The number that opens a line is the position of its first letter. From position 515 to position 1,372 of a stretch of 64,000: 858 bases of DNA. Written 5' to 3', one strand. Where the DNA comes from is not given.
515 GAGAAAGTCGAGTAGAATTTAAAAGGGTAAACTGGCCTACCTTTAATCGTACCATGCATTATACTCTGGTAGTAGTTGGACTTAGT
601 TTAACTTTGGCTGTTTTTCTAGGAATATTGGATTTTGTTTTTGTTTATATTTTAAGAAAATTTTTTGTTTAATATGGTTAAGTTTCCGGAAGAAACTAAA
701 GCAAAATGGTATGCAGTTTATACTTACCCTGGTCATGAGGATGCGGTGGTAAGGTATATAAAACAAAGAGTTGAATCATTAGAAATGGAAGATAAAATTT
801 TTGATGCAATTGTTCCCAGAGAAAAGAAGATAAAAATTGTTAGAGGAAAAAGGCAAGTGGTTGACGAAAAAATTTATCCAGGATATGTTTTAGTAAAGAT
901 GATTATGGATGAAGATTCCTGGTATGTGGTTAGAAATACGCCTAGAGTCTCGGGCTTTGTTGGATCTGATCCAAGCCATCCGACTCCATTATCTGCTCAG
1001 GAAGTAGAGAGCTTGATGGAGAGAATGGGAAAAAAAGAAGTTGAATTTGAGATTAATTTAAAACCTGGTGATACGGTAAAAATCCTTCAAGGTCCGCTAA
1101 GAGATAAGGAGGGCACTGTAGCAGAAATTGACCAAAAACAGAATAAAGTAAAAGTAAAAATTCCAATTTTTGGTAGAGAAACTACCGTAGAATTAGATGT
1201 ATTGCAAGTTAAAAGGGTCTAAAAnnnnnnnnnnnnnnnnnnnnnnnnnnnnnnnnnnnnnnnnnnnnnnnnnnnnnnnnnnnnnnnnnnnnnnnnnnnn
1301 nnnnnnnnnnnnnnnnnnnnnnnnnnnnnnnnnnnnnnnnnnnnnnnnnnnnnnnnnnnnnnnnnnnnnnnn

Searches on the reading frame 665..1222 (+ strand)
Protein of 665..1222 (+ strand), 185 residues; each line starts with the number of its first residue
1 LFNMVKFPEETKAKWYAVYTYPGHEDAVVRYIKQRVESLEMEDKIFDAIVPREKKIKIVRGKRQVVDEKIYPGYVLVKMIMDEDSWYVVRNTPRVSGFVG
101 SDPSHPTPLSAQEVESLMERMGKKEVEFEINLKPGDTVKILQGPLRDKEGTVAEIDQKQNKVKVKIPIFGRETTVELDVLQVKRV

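Call 14: search_protein_families(library=pfam, proteins=[window:665-1222:+], max_evalue=0.001)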
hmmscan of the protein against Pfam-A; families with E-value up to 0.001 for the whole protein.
window:665-1222:+ (185 aa): 4 families
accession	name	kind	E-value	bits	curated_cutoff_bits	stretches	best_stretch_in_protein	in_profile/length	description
PF02357.24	NusG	-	3.7e-26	91.9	22.2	1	14-117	2-92/93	Transcription termination factor nusG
PF00467.35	KOW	-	5e-08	32.9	22.3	1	134-165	1-32/32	KOW motif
PF25092.1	SH3_KIN17_C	-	0.0007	20.4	27.9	0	134-166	3-35/57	KIN17 C-terminal SH3 domain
PF23291.1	KOW4_SPT5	-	0.00073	19.8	27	0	132-155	9-32/55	Transcription elongation factor SPT5, fourth KOW domain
